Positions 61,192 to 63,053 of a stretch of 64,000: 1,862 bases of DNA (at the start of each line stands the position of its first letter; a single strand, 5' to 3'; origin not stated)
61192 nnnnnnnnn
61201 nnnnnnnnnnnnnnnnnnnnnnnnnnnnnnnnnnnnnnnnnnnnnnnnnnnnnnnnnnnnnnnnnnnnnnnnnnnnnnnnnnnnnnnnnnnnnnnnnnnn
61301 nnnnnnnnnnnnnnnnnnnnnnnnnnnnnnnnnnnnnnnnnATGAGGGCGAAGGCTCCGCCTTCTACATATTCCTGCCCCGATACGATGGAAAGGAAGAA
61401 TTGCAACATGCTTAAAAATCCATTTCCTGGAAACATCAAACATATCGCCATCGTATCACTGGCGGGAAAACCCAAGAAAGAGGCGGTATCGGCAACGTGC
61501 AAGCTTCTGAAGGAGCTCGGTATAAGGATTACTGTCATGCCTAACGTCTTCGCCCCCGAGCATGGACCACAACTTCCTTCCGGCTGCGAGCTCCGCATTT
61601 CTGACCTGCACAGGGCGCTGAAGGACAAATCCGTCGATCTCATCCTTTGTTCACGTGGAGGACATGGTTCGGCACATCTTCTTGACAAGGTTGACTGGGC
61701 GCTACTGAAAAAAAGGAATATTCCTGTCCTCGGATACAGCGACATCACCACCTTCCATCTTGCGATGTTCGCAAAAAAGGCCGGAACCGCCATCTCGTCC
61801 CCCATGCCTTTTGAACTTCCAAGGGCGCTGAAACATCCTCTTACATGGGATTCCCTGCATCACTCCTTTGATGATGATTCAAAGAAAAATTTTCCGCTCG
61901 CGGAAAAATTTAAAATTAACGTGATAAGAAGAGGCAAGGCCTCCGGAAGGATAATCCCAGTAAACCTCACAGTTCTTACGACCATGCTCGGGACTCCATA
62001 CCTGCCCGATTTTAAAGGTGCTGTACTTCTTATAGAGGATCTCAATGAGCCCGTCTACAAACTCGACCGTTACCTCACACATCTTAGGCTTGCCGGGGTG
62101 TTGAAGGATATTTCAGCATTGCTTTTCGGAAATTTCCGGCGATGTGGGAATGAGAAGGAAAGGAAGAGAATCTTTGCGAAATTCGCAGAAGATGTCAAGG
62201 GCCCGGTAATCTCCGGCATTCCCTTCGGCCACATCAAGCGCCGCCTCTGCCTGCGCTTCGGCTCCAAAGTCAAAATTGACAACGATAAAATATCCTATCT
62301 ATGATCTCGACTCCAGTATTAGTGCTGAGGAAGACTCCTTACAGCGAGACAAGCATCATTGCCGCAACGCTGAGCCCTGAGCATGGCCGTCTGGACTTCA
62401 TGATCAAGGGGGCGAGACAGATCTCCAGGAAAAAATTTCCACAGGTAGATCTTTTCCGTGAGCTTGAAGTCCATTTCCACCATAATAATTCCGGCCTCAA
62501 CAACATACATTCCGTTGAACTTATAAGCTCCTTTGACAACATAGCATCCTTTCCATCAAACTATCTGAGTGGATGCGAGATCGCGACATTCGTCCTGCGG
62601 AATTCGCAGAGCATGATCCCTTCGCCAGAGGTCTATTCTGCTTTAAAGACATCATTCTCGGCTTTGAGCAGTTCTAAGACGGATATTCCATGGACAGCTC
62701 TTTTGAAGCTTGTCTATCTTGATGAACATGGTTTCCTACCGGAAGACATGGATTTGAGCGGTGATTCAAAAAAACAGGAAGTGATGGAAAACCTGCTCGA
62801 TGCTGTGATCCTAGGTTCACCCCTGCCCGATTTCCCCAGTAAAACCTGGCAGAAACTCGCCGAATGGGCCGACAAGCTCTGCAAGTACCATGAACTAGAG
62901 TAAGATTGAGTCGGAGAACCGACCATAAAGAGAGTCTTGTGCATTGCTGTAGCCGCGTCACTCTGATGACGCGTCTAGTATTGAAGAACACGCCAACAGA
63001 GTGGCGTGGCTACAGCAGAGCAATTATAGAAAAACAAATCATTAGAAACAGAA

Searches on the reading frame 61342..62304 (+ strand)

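Call 4: search_protein_families(library=pfam, proteins=[window:61342-62304:+], max_evalue=0.01)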
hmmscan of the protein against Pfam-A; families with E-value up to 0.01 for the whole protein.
window:61342-62304:+ (320 aa): 2 families
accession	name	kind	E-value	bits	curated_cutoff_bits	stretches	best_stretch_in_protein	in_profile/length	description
PF17676.7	Peptidase_S66C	-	8e-30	104.3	23.7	1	201-312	1-120/120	LD-carboxypeptidase C-terminal domain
PF02016.21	Peptidase_S66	-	1.5e-25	90.1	25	1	35-145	1-113/121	LD-carboxypeptidase N-terminal domain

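Call 5: search_protein_families(library=ncbifam, proteins=[window:61342-62304:+], max_evalue=0.01)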
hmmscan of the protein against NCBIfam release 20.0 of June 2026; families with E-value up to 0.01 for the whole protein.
window:61342-62304:+ (320 aa): 1 family
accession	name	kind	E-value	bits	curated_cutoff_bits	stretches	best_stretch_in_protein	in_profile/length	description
NF008424.0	PRK11253.1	equivalog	6.5e-38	130.5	378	1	34-316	6-293/308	muramoyltetrapeptide carboxypeptidase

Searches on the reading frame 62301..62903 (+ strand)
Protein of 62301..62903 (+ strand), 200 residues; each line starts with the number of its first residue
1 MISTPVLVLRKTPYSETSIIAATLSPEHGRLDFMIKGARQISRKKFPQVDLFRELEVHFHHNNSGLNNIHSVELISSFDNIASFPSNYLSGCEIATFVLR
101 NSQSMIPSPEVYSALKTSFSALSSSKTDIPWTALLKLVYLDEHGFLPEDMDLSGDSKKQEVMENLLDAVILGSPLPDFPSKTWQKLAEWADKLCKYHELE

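Call 4: search_protein_families(library=pfam, proteins=[window:62301-62903:+], max_evalue=0.01)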
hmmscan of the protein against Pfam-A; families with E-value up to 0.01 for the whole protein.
window:62301-62903:+ (200 aa): 1 family
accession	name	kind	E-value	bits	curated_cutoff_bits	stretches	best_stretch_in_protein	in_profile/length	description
PF11967.14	RecO_N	-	3.2e-15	56.3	27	1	2-78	4-80/80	Recombination protein O N terminal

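Call 5: search_protein_families(library=ncbifam, proteins=[window:62301-62903:+], max_evalue=0.01)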
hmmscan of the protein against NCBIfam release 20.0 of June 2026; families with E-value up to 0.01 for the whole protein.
window:62301-62903:+ (200 aa): 1 family
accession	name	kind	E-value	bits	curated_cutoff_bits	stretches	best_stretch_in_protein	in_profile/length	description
TIGR00613.1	reco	equivalog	1.1e-18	67.6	48.7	1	7-148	6-146/239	DNA repair protein RecO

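Call 75: find_encoding_contigs(protein=window:62301-62903:+, flank=3000, max_places=10)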
Protein window:62301-62903:+ (200 aa): 7 contigs read that carry it; 4 places shown.
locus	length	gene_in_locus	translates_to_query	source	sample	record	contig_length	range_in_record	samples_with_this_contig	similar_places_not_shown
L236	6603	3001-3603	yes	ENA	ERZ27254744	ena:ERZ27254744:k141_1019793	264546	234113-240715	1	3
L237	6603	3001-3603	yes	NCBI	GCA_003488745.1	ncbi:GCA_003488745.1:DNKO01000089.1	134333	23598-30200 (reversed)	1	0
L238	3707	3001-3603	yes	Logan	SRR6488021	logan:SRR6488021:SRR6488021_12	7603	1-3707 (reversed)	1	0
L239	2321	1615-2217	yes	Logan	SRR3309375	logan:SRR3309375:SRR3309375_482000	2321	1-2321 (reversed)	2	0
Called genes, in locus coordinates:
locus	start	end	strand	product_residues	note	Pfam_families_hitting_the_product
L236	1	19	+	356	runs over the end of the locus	PF00217:ATP-gua_Ptrans, PF27454:McsB_C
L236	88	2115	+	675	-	PF20973:VUPS, PF02592:Vut_1 (weak), PF00989:PAS, PF08448:PAS_4 (weak), PF13188:PAS_8, PF13426:PAS_9, PF02518:HATPase_c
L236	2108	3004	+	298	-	PF02016:Peptidase_S66, PF17676:Peptidase_S66C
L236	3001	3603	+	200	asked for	PF11967:RecO_N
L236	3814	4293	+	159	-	PF01797:Y1_Tnp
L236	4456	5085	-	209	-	PF00730:HhH-GPD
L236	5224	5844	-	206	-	PF00702:Hydrolase, PF12710:HAD, PF13419:HAD_2, PF13242:Hydrolase_like (weak)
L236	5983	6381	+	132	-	-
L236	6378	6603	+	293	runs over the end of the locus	PF03755:YicC-like_N, PF08340:YicC-like_C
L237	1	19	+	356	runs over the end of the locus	PF00217:ATP-gua_Ptrans, PF27454:McsB_C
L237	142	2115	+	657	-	PF20973:VUPS, PF02592:Vut_1 (weak), PF00989:PAS, PF08448:PAS_4 (weak), PF13188:PAS_8, PF13426:PAS_9, PF02518:HATPase_c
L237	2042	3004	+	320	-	PF02016:Peptidase_S66, PF17676:Peptidase_S66C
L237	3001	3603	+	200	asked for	PF11967:RecO_N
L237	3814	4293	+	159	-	PF01797:Y1_Tnp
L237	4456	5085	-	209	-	PF00730:HhH-GPD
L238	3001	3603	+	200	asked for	PF11967:RecO_N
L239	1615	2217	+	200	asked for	PF11967:RecO_N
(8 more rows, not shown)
